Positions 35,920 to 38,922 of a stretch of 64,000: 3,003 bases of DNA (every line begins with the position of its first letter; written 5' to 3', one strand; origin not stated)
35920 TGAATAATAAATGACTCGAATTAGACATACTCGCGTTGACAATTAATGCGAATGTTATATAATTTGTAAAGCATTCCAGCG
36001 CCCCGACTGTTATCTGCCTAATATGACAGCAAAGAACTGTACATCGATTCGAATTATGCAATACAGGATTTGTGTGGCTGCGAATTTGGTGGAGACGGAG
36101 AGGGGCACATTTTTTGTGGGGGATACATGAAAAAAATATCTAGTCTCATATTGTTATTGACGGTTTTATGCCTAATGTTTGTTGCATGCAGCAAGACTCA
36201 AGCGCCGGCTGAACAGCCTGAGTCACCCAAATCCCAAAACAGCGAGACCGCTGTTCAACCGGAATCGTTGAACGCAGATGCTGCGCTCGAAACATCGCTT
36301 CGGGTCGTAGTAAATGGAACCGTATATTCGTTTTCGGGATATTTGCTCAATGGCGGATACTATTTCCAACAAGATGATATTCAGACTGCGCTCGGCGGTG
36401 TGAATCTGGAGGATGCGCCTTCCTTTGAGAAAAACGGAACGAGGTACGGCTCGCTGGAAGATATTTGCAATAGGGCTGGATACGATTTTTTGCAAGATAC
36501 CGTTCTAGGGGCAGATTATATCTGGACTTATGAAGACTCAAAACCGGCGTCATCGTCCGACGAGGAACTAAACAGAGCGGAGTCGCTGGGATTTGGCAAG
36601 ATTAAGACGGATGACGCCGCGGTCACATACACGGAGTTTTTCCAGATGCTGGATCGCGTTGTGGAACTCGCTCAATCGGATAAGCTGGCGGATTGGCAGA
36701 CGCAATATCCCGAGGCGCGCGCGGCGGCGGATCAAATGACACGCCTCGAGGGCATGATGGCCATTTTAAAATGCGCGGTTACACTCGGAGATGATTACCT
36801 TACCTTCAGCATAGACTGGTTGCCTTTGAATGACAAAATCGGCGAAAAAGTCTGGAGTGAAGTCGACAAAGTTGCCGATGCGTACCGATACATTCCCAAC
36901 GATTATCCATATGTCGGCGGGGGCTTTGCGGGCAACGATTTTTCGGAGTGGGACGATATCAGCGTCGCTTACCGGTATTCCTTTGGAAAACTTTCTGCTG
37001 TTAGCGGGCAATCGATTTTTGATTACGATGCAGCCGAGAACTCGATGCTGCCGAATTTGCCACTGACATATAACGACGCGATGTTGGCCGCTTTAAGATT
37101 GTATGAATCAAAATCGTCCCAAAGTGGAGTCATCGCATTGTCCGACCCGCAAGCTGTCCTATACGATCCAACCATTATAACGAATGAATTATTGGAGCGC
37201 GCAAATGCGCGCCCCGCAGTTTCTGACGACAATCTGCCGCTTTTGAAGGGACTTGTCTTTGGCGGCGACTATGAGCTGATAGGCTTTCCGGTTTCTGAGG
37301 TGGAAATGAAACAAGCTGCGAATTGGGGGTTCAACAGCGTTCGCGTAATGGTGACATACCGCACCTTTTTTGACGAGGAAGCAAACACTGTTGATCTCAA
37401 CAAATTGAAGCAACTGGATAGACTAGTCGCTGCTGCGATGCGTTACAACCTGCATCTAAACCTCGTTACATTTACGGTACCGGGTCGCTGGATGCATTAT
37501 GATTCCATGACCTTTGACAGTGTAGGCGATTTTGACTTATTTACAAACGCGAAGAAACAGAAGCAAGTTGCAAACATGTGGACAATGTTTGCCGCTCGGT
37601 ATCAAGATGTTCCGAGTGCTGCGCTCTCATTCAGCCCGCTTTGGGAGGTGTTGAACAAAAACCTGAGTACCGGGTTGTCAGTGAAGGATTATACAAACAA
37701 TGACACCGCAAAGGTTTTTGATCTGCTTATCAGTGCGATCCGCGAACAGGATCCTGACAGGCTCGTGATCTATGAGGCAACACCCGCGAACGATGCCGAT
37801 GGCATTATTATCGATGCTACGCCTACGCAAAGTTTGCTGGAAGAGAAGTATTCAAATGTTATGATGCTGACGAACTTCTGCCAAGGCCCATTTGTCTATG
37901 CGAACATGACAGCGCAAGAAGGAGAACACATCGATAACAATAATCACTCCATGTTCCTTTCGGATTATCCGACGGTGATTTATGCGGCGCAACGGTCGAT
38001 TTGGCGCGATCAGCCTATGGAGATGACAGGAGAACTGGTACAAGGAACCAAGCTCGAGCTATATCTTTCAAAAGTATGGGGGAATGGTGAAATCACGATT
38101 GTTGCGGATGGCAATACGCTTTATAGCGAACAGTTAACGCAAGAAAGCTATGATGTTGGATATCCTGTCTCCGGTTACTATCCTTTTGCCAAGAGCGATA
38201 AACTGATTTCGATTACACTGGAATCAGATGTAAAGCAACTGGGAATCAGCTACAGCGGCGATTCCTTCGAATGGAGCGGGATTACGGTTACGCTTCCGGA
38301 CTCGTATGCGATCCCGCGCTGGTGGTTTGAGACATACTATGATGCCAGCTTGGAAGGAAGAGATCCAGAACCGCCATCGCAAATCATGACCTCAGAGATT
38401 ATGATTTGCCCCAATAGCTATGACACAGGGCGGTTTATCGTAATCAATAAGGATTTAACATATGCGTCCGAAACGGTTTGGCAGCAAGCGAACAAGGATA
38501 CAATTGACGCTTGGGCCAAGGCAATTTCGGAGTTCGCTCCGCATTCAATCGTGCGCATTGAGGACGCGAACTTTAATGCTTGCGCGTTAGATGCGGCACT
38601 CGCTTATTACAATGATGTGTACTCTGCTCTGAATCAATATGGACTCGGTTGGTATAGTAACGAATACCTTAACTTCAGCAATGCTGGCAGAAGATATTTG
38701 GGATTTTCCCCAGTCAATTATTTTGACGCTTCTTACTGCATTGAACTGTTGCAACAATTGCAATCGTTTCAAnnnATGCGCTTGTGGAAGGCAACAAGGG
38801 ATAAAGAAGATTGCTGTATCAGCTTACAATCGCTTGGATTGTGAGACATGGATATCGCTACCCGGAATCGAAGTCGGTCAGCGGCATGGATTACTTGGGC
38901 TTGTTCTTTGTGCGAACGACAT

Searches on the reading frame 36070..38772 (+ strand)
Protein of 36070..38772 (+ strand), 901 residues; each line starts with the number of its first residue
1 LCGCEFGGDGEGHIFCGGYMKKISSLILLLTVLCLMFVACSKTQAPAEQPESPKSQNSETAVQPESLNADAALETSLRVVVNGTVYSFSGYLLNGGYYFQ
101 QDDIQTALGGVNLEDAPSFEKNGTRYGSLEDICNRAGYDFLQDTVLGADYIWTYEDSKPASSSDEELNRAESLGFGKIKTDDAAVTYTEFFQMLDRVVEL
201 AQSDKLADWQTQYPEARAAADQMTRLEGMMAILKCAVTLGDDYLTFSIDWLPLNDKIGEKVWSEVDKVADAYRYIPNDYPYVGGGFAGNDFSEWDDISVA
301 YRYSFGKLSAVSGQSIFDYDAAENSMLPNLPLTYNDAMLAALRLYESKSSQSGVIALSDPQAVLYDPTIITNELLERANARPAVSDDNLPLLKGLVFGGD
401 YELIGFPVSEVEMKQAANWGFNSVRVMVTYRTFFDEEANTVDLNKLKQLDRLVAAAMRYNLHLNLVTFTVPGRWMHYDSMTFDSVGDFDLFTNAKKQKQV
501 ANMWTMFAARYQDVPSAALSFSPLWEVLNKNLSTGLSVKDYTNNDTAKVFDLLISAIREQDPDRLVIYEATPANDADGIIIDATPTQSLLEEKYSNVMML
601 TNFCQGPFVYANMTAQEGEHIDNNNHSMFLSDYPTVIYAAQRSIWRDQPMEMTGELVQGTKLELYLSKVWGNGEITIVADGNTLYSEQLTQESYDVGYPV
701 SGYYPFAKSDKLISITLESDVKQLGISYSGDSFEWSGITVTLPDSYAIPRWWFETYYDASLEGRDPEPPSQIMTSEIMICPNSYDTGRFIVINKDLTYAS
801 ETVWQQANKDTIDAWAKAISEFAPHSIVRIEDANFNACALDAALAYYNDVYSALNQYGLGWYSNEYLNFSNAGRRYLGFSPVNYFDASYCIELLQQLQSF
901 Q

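Call 8: search_protein_families(library=pfam, proteins=[window:36070-38772:+], max_evalue=0.01)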
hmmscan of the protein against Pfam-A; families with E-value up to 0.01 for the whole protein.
window:36070-38772:+ (901 aa): 1 family
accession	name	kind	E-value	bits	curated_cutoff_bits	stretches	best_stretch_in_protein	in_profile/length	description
PF00150.24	Cellulase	-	5.6e-09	36.3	23.5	1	413-577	27-175/272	Cellulase (glycosyl hydrolase family 5)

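Call 60: search_protein_families(library=ncbifam, proteins=[window:36070-38772:+], max_evalue=0.1)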
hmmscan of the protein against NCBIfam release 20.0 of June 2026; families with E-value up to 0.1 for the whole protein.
window:36070-38772:+ (901 aa): 3 families
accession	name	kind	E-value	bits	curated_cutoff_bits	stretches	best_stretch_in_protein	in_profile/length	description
NF053690.1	BamK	equivalog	0.046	13.6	120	0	20-52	1-32/199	BamK family beta-barrel-assembly machinery protein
NF010389.0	PRK13816.1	equivalog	0.056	13.3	196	0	409-497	34-121/131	ribosome-binding factor A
NF050142.1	PG1828_fam_lipo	equivalog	0.077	13.7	50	0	20-63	1-42/59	PG1828 family lipoprotein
